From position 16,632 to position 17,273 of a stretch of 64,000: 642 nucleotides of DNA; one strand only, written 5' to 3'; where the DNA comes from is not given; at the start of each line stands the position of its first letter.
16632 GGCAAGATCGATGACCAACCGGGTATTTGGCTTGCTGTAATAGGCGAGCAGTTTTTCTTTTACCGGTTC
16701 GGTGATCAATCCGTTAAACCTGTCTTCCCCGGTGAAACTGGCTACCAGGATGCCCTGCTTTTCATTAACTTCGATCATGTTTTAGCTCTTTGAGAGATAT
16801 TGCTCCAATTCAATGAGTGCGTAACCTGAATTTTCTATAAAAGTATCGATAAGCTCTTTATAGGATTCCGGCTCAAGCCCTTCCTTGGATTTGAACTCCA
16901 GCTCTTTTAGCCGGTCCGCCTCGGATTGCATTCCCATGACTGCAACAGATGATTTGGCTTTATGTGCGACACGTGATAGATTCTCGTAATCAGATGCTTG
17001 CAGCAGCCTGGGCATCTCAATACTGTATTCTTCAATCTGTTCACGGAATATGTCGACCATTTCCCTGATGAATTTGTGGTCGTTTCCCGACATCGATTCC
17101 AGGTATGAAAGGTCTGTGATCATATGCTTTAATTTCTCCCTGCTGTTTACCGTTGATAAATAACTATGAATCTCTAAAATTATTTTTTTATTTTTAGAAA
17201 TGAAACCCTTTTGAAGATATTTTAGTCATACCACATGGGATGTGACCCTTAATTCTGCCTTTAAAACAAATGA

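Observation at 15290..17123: Translationally coupled Hpt-STAS pair heading a co-directional run with a lipoprotein and a PepSY_TM protein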

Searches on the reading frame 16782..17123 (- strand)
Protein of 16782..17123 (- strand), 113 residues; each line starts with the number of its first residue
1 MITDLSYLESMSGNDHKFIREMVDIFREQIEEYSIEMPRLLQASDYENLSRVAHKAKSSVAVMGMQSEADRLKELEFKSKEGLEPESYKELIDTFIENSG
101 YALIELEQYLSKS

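Call 3: search_protein_families(library=pfam, proteins=[window:16782-17123:-], max_evalue=0.01)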
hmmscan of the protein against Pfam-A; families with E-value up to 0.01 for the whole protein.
window:16782-17123:- (113 aa): 1 family
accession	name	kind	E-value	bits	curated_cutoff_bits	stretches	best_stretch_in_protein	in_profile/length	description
PF01627.28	Hpt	-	1.1e-06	29.3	24.6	1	21-80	1-63/84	Hpt domain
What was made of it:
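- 16782..17123 (-): Stand-alone Hpt (histidine phosphotransfer) protein, 113 aa, phospho-accepting His54 in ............. PF01627 scores 29.3 bits against a cut-off of 24.6 (call 3).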

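Call 4: search_protein_families(library=ncbifam, proteins=[window:16782-17123:-], max_evalue=0.01)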
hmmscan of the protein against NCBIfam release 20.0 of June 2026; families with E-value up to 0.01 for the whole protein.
window:16782-17123:- (113 aa): 6 families
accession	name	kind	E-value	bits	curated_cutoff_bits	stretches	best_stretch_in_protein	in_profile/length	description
TIGR02956.1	TMAO_torS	equivalog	7.5e-06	24.3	676.5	1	18-103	879-964/967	TMAO reductase system sensor histidine kinase/response regulator TorS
NF008543.0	PRK11466.1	equivalog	0.00024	19.1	982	1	17-79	823-885/914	TMAO reductase system sensor histidine kinase/response regulator TorS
NF045901.1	HisKinLetSLeg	equivalog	0.00031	18.8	1650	1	9-108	804-902/906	two-component system sensor histidine kinase LetS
NF002218.0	PRK01115.1-1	equivalog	0.0013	18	267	1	17-84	44-111/249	DNA polymerase sliding clamp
NF041948.1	Phrelay_LuxU_Vib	equivalog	0.0014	18.9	140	1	22-86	24-88/110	quorum-sensing phosphorelay protein LuxU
NF008302.0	PRK11091.1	equivalog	0.0055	14.9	838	1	15-67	679-731/779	aerobic respiration two-component sensor histidine kinase ArcB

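Call 9: find_encoding_contigs(protein=window:16782-17123:-, flank=10000, max_places=10)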
Protein window:16782-17123:- (113 aa): 6 contigs read that carry it; 5 places shown.
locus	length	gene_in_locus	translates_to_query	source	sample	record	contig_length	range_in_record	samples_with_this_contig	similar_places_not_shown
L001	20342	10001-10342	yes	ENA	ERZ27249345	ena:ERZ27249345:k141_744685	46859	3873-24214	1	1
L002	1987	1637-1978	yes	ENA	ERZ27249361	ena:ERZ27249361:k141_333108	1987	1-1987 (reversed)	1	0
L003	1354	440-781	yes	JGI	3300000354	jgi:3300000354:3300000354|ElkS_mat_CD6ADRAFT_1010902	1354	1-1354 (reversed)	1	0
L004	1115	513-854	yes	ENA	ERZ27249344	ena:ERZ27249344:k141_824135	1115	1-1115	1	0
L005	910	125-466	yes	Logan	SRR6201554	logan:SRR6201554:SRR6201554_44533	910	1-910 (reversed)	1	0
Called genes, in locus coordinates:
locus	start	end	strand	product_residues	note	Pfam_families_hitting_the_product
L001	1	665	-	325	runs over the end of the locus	PF01180:DHO_dh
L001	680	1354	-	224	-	PF01168:Ala_racemase_N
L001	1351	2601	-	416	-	PF06245:DUF1015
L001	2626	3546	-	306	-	PF00389:2-Hacid_dh, PF02826:2-Hacid_dh_C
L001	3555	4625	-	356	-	PF00266:Aminotran_5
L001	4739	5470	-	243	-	PF04029:2-ph_phosp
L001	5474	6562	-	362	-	PF01571:GCV_T, PF08669:GCV_T_C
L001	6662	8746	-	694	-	PF07719:TPR_2 (faint), PF13181:TPR_8 (faint), PF07676:PD40 (faint), PF00691:OmpA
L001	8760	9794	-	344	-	PF25064:ARM_TT21_5th (faint), PF13432:TPR_16 (weak), PF13414:TPR_11 (weak), PF00515:TPR_1, PF07719:TPR_2 (weak), PF13181:TPR_8 (weak), PF14559:TPR_19 (weak), PF23914:TPR_CcmH_CycH (weak), +8 more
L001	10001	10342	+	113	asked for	PF01627:Hpt (weak)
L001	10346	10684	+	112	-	PF01740:STAS, PF13466:STAS_2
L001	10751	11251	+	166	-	-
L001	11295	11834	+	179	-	PF16357:PepSY_TM_like_2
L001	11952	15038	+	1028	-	PF00005:ABC_tran, PF01061:ABC2_membrane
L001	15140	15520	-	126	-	PF09345:SiaC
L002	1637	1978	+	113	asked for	PF01627:Hpt (weak)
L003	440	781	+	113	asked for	PF01627:Hpt (weak)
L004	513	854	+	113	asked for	PF01627:Hpt (weak)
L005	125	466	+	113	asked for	PF01627:Hpt (weak)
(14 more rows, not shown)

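Call 10: find_homologous_proteins(query=window:16782-17123:-, max_evalue=0.001)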
Query window:16782-17123:- (113 aa): 447 proteins with E <= 0.001 among 449 candidates; the best 120 are listed.
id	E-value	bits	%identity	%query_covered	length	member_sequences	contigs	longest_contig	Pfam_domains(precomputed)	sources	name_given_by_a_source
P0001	1.0e-63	230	100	100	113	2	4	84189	PF01627.29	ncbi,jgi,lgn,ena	-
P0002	1.9e-47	178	75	100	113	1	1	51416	PF01627.29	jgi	-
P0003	9.0e-46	172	75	99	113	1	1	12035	PF01627.29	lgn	-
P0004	1.8e-43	165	75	98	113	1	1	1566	PF01627.29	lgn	-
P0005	1.2e-42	162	74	99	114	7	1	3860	PF01627.29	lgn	-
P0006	1.3e-42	162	73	98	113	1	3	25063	PF01627.29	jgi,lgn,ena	-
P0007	2.1e-42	161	74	98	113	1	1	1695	PF01627.29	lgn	-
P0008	5.7e-42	160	72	99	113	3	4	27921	PF01627.29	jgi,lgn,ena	-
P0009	2.1e-41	158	70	99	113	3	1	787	PF01627.29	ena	-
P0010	8.5e-41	156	71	98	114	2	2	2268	PF01627.29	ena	-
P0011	3.0e-40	155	70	99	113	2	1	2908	PF01627.29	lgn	-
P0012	1.7e-39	152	72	98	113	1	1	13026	PF01627.29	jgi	jgi:HPt (histidine-containing phosphotransfer) domain-containing protein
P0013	9.2e-39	150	70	99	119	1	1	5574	PF01627.29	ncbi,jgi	jgi:HPt (histidine-containing phosphotransfer) domain-containing protein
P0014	7.5e-38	147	68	97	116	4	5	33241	PF01627.29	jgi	jgi:HPt (histidine-containing phosphotransfer) domain-containing protein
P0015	2.2e-36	142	66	97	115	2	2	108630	PF01627.29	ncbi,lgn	ncbi:MAG: Hpt domain-containing protein [Bacteroidales bacterium]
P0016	3.1e-36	142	65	97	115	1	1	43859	PF01627.29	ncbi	-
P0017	4.0e-36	141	66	99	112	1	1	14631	PF01627.29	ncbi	-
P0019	6.6e-36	141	64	99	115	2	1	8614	PF01627.29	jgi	jgi:HPt (histidine-containing phosphotransfer) domain-containing protein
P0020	7.7e-36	140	66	97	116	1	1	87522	PF01627.29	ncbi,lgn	-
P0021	1.4e-35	140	65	99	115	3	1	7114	PF01627.29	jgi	jgi:HPt (histidine-containing phosphotransfer) domain-containing protein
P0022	1.8e-35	139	63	99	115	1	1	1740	PF01627.29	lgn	-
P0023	1.9e-35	139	65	99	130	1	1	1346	PF01627.29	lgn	-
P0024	2.3e-35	139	64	99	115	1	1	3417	PF01627.29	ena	-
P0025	2.8e-35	139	63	99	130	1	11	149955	PF01627.29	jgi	jgi:HPt (histidine-containing phosphotransfer) domain-containing protein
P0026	3.3e-35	138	71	89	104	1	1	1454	PF01627.29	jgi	jgi:HPt (histidine-containing phosphotransfer) domain-containing protein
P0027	5.4e-35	138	63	99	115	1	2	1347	PF01627.29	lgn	-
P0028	8.5e-35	137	71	86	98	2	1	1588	PF01627.29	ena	-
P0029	1.5e-34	136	64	97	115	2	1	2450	PF01627.29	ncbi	-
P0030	1.6e-34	136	63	96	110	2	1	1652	PF01627.29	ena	-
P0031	1.9e-34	136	64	97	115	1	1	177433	PF01627.29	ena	-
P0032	2.1e-34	136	66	94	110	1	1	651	PF01627.29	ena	-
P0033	2.4e-34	136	60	98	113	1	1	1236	PF01627.29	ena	-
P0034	2.8e-34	135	63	99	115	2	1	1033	PF01627.29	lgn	-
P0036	3.7e-34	135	60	100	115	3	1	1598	PF01627.29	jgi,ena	-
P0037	1.1e-33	134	64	97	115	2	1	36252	PF01627.29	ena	-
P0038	1.4e-33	133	64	98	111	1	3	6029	PF01627.29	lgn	-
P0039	1.7e-33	133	65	97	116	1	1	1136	PF01627.29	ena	-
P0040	1.9e-33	133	64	98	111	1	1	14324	PF01627.29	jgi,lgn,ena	-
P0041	4.4e-33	132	63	98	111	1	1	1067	PF01627.29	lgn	-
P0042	5.5e-33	131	63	96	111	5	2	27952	PF01627.29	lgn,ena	-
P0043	5.7e-33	131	63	94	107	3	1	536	PF01627.29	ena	-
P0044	6.4e-33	131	62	96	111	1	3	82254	PF01627.29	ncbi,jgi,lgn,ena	-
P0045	8.1e-33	131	64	95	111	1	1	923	PF01627.29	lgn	-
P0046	8.5e-33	131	64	95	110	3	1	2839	PF01627.29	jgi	jgi:HPt (histidine-containing phosphotransfer) domain-containing protein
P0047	8.7e-33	131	62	95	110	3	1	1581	PF01627.29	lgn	-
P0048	2.0e-32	129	59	100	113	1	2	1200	PF01627.29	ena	-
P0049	5.6e-32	128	61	96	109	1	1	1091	PF01627.29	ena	-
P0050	5.8e-32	128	61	96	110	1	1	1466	PF01627.29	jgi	jgi:HPt (histidine-containing phosphotransfer) domain-containing protein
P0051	6.3e-32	128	63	96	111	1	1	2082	PF01627.29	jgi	jgi:HPt (histidine-containing phosphotransfer) domain-containing protein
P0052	6.9e-32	128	59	95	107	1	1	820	PF01627.29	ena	-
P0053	7.4e-32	128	60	96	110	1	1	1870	PF01627.29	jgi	-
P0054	9.4e-32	127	63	96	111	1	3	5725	PF01627.29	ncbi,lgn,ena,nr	ncbi:MAG: Hpt domain-containing protein [Bacteroidales bacterium]|nr:Hpt domain-containing protein [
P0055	9.5e-32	127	60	96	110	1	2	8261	PF01627.29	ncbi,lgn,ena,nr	ncbi:MAG: Hpt domain-containing protein [Bacteroidales bacterium]|nr:Hpt domain-containing protein [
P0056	9.7e-32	127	62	95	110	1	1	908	PF01627.29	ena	-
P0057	9.9e-32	127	61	96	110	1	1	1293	PF01627.29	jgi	jgi:HPt (histidine-containing phosphotransfer) domain-containing protein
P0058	1.2e-31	127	61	91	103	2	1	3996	PF01627.29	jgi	-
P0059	1.2e-31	127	64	94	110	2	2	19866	PF01627.29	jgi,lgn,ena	jgi:HPt (histidine-containing phosphotransfer) domain-containing protein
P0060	1.2e-31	127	59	97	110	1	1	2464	PF01627.29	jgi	jgi:HPt (histidine-containing phosphotransfer) domain-containing protein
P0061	1.4e-31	127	62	94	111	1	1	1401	PF01627.29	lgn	-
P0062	1.6e-31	127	59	96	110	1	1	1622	PF01627.29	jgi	-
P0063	1.7e-31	126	64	94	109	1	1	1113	PF01627.29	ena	-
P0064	2.0e-31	126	63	96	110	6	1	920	PF01627.29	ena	-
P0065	2.3e-31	126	58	97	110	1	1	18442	PF01627.29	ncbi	-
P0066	2.6e-31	126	62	95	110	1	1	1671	PF01627.29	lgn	-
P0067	2.7e-31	126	63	95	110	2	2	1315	PF01627.29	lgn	-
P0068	2.8e-31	126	60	96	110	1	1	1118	PF01627.29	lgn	-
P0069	2.9e-31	126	63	96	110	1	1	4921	PF01627.29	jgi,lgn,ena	-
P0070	3.2e-31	126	57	100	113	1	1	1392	PF01627.29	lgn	-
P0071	3.4e-31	125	64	95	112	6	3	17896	PF01627.29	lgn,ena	-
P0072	3.4e-31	125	61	95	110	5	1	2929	PF01627.29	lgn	-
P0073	3.6e-31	125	62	95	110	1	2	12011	PF01627.29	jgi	jgi:HPt (histidine-containing phosphotransfer) domain-containing protein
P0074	3.7e-31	125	64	96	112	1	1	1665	PF01627.29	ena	-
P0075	4.4e-31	125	58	95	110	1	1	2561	PF01627.29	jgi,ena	-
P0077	4.7e-31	125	62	96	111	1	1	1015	PF01627.29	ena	-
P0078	4.8e-31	125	62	95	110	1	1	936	PF01627.29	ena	-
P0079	4.9e-31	125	63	95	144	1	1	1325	PF01627.29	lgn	-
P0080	4.9e-31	125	59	96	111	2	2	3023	PF01627.29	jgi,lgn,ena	-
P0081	4.9e-31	125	60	98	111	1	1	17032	PF01627.29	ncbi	-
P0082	5.1e-31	125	58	95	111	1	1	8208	PF01627.29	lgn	-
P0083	5.2e-31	125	62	95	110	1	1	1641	PF01627.29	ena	-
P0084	5.3e-31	125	60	95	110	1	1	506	PF01627.29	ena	-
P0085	5.4e-31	125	62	96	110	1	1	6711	PF01627.29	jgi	jgi:HPt (histidine-containing phosphotransfer) domain-containing protein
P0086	5.5e-31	125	59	95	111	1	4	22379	PF01627.29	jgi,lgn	-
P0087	5.6e-31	125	57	96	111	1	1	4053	PF01627.29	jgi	jgi:HPt (histidine-containing phosphotransfer) domain-containing protein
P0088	5.7e-31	125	62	97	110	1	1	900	PF01627.29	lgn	-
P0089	6.0e-31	125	58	97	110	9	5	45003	PF01627.29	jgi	jgi:HPt (histidine-containing phosphotransfer) domain-containing protein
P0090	6.0e-31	125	63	95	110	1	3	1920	PF01627.29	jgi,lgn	-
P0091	6.4e-31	125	61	95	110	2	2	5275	PF01627.29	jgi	jgi:HPt (histidine-containing phosphotransfer) domain-containing protein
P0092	6.6e-31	125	62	95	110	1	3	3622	PF01627.29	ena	-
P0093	6.9e-31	125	61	95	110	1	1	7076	PF01627.29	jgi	jgi:HPt (histidine-containing phosphotransfer) domain-containing protein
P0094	7.4e-31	124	61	95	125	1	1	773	PF01627.29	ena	-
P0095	7.6e-31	124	61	95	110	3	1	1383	PF01627.29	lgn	-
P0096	7.6e-31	124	60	95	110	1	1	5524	PF01627.29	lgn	-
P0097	8.0e-31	124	61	95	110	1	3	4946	PF01627.29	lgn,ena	-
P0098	8.4e-31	124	58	97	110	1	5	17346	PF01627.29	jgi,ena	jgi:HPt (histidine-containing phosphotransfer) domain-containing protein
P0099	9.4e-31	124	59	95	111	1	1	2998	PF01627.29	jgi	jgi:HPt (histidine-containing phosphotransfer) domain-containing protein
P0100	9.7e-31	124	61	96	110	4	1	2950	PF01627.29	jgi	-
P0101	9.9e-31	124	63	94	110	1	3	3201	PF01627.29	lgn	-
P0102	1.0e-30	124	61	95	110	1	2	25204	PF01627.29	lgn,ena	-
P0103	1.0e-30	124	59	95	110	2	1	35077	PF01627.29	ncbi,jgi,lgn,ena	-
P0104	1.1e-30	124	62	95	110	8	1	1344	PF01627.29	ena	-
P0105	1.1e-30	124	60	95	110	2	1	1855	PF01627.29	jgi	jgi:HPt (histidine-containing phosphotransfer) domain-containing protein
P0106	1.1e-30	124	60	95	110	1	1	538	PF01627.29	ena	-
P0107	1.2e-30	124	60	95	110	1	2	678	PF01627.29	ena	-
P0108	1.3e-30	124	61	95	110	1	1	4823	PF01627.29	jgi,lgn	jgi:HPt (histidine-containing phosphotransfer) domain-containing protein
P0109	1.3e-30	124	59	96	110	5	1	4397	PF01627.29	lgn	-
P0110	1.4e-30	124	57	96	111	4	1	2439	PF01627.29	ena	-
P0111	1.4e-30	124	60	95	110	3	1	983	PF01627.29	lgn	-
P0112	1.5e-30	123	57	96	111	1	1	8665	PF01627.29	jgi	jgi:HPt (histidine-containing phosphotransfer) domain-containing protein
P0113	1.6e-30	123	59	96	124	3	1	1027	PF01627.29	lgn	-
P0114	1.6e-30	123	56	95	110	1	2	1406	PF01627.29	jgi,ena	-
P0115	1.7e-30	123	62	95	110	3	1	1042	PF01627.29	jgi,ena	-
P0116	1.7e-30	123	61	95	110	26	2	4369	PF01627.29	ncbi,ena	-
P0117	1.8e-30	123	60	95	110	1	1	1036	PF01627.29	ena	-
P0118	1.9e-30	123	61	95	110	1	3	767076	PF01627.29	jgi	jgi:HPt (histidine-containing phosphotransfer) domain-containing protein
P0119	2.0e-30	123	59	94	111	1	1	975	PF01627.29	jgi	jgi:HPt (histidine-containing phosphotransfer) domain-containing protein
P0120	2.1e-30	123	58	95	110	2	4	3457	PF01627.29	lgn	-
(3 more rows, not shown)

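Call 12: find_related_loci(query=A1, collection=genome_contigs, flank=10000)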
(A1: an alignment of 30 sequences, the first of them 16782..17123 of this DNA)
Query A1 (113 aa) in genome_contigs; peptide patterns used: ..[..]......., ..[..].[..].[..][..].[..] (x = any residue, [..] = any of these).
147 stretches matched a pattern; 108 encode a relative of the query (tblastn E <= 1e-3); the best 80 are kept; 80 distinct loci.
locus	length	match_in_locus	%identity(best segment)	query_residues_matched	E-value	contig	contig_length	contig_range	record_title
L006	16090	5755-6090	75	1-112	7e-51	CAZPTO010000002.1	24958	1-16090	MAG TPA_asm: uncultured Bacteroidaceae bacterium isolate binchicken_co13_402 genome assembly, contig: NODE_2549_length_2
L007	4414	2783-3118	74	1-112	5e-50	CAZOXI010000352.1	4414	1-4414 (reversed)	MAG TPA_asm: uncultured Bacteroidaceae bacterium isolate binchicken_co17_397 genome assembly, contig: NODE_35247_length_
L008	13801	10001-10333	75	1-111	5e-50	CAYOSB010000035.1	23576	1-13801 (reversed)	MAG TPA_asm: uncultured Bacteroidaceae bacterium isolate SRP141376_co4_139 genome assembly, contig: NODE_3850_length_235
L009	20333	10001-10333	73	1-111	2e-49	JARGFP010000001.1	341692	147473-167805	MAG: Bacteroidales bacterium isolate C14-09 NODE_1_length_341692_cov_8.623284, whole genome shotgun sequence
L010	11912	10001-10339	68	1-113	1e-46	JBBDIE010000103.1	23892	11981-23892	MAG: Bacteroidales bacterium isolate LejiaA_44_22 Lejia_A_3228_length_23892_cov_13, whole genome shotgun sequence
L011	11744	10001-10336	66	1-112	1e-43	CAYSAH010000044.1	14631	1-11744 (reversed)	MAG TPA_asm: uncultured Bacteroidaceae bacterium isolate SRP319275_co4_79 genome assembly, contig: NODE_2380_length_1463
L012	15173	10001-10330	65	1-110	2e-43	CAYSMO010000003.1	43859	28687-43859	MAG TPA_asm: uncultured Bacteroidaceae bacterium isolate SRP141376_co3_28 genome assembly, contig: NODE_2107_length_4385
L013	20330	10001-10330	66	1-110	2e-43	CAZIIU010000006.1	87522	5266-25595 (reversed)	MAG TPA_asm: uncultured Bacteroidaceae bacterium isolate SRP141376_co3_370 genome assembly, contig: NODE_512_length_8752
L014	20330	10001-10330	66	1-110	3e-43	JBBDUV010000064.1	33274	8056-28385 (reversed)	MAG: Bacteroidales bacterium isolate LejiaC_44_15 Lejia_C_3045_length_33274_cov_8, whole genome shotgun sequence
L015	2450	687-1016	64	1-110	9e-42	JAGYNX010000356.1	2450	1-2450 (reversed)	MAG: Spirochaetes bacterium isolate M55B154 356, whole genome shotgun sequence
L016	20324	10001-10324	62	1-108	3e-40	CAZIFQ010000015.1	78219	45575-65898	MAG TPA_asm: uncultured Bacteroidaceae bacterium isolate SRP191223_co1_204 genome assembly, contig: NODE_146_length_7821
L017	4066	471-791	61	1-107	3e-39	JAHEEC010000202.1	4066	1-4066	MAG: Bacteroidetes bacterium isolate Ww252 NODE_69303_length_4066_cov_5.427630, whole genome shotgun sequence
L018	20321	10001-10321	65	1-107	6e-38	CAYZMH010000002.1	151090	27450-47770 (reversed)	MAG TPA_asm: uncultured Bacteroidaceae bacterium isolate binchicken_co13_123 genome assembly, contig: NODE_28_length_151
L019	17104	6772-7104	58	1-111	6e-38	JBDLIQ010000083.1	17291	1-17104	MAG: Bacteroidota bacterium isolate MAG042 MAG042_83, whole genome shotgun sequence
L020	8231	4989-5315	60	1-109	9e-38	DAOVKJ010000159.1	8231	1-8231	MAG TPA_asm: Bacteroidota bacterium isolate CSMAG_1416 CSMAG_1416_k141_5152880_length_8231_cov_11.0000, whole genome sho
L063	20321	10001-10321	51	1-107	6e-29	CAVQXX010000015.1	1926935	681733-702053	MAG: uncultured Bacteroidales bacterium isolate MFD04716.bin.2.165 genome assembly, contig: contig_9610, whole genome sh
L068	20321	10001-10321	48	2-108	5e-27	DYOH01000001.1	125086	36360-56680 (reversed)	MAG TPA_asm: Acetofilamentum sp. isolate SulCav_GS09_5_5_36_149 SulCav_GS09_5_39_length_125086_cov_87_470603, whole geno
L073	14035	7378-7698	46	4-110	3e-26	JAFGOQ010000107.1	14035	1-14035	MAG: Bacteroidales bacterium isolate Zod_Metabat.638 k87_6730971, whole genome shotgun sequence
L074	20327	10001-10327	47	1-109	5e-26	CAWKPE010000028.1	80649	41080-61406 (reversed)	MAG: uncultured Bacteroidetes bacterium isolate MFD03726.bin.1.151 genome assembly, contig: contig_74340, whole genome s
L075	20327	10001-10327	47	1-109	7e-26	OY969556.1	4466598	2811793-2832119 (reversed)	MAG: uncultured Bacteroidetes bacterium isolate MFD09286.bin.c.1 genome assembly, chromosome: 1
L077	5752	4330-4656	44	4-112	2e-25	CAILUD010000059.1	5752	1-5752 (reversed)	MAG: uncultured Bacteroidetes bacterium isolate Loclat_bin-05662 genome assembly, contig: bin-05662:059/233, whole genom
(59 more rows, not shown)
